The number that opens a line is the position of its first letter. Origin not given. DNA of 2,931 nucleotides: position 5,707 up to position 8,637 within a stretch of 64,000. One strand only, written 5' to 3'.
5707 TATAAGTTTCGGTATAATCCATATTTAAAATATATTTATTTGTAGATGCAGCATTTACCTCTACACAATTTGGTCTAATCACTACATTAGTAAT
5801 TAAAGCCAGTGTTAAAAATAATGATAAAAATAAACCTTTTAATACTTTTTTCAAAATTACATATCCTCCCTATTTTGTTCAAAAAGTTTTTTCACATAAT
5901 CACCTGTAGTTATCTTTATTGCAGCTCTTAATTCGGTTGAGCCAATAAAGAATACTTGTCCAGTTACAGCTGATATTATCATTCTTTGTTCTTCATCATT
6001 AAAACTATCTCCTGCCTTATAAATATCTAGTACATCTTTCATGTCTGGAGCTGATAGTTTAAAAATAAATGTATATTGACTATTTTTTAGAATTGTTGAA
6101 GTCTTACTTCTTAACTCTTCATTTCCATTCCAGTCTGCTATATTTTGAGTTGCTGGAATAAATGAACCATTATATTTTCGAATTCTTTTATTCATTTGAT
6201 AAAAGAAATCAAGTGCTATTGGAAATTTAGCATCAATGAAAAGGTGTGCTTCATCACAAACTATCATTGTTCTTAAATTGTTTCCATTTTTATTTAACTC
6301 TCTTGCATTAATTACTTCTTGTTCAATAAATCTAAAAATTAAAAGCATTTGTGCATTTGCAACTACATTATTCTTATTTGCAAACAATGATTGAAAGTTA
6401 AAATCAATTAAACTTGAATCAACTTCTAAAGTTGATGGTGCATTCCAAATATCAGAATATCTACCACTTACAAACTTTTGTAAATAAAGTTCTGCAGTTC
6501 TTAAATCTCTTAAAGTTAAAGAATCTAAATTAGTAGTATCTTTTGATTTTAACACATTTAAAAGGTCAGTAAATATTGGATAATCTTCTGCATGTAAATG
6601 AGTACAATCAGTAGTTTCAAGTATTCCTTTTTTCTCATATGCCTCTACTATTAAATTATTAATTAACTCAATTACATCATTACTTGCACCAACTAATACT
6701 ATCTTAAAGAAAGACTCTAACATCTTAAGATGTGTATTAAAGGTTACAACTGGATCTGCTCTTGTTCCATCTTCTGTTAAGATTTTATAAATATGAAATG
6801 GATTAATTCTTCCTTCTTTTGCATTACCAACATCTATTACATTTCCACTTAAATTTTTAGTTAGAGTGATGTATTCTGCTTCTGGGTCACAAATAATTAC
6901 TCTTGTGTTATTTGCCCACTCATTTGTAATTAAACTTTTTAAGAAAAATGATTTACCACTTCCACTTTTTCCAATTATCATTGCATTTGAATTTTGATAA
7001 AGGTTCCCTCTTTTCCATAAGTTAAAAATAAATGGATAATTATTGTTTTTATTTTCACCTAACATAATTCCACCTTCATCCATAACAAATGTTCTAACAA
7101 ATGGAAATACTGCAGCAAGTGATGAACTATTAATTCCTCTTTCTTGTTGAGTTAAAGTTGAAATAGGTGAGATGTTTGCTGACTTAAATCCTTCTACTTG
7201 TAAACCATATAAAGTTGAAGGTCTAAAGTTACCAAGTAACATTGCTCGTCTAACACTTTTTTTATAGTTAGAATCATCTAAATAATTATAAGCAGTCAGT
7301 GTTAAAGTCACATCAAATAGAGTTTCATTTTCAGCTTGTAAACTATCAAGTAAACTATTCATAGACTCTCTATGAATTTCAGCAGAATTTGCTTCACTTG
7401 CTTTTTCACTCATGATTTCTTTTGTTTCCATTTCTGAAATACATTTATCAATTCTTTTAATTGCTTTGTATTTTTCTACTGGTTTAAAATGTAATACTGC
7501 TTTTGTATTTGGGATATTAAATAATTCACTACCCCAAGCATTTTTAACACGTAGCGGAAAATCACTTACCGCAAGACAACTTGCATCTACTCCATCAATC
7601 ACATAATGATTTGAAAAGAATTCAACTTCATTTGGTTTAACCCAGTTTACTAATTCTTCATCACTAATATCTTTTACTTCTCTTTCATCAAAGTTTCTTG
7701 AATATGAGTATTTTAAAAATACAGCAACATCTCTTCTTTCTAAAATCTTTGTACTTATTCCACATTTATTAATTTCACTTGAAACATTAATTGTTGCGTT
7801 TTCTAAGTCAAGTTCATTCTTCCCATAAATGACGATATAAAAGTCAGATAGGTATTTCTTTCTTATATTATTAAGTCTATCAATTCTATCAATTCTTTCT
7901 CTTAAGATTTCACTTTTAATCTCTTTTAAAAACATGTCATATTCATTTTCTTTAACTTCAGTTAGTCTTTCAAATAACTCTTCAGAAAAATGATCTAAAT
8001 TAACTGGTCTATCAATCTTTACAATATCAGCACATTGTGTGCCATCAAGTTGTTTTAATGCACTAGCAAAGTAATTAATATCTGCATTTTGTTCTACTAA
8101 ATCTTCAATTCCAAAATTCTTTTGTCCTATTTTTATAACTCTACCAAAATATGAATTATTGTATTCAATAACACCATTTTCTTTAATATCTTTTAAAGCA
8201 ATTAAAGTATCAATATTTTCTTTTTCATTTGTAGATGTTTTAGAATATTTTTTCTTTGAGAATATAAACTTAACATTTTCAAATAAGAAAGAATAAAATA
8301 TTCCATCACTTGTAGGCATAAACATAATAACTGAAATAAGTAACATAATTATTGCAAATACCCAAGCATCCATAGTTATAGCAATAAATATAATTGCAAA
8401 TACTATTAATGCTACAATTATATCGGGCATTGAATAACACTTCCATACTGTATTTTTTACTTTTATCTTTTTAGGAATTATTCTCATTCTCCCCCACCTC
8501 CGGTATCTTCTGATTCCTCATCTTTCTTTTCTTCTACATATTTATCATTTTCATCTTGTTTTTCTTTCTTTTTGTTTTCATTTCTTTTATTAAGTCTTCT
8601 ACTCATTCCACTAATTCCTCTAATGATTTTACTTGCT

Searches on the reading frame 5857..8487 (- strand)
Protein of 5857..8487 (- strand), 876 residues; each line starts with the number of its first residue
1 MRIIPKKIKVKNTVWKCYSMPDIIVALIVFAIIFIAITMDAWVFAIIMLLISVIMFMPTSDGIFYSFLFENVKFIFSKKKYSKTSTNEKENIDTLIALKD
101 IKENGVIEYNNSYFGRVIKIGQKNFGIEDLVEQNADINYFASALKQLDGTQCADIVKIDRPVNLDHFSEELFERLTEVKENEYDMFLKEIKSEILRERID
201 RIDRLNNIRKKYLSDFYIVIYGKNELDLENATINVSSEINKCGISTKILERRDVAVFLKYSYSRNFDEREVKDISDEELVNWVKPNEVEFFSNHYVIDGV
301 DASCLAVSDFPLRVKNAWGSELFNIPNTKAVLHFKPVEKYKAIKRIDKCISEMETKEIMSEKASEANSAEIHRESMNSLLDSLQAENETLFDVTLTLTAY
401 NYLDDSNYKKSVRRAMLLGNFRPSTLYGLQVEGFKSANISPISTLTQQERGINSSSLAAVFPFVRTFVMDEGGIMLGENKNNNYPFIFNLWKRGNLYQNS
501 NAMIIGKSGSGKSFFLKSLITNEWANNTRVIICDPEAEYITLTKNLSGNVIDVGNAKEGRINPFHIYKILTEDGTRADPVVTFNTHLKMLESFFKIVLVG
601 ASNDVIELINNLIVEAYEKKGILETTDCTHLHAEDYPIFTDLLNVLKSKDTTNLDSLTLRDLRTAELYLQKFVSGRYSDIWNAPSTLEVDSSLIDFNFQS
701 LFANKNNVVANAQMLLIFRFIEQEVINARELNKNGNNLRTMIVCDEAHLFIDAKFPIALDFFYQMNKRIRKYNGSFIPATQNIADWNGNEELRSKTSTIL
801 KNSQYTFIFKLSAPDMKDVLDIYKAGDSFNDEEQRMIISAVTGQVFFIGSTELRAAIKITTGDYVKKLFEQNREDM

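Call 17: search_protein_families(library=pfam, proteins=[window:5857-8487:-], max_evalue=0.001)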
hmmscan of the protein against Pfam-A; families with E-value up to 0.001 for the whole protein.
window:5857-8487:- (876 aa): 4 families
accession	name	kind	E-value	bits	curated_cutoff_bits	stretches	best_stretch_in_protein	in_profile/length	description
PF19044.6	P-loop_TraG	-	2.2e-12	46.8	25.8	1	493-810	23-317/413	TraG P-loop domain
PF12846.13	AAA_10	-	3.2e-09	36.7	27.5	1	493-845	15-337/362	AAA-like domain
PF01935.23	DUF87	-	6.5e-08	33.4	23.2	1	504-566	28-84/220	Helicase HerA, central domain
PF01580.24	FtsK_SpoIIIE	-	0.00086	19.2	24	0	482-522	27-62/221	FtsK/SpoIIIE family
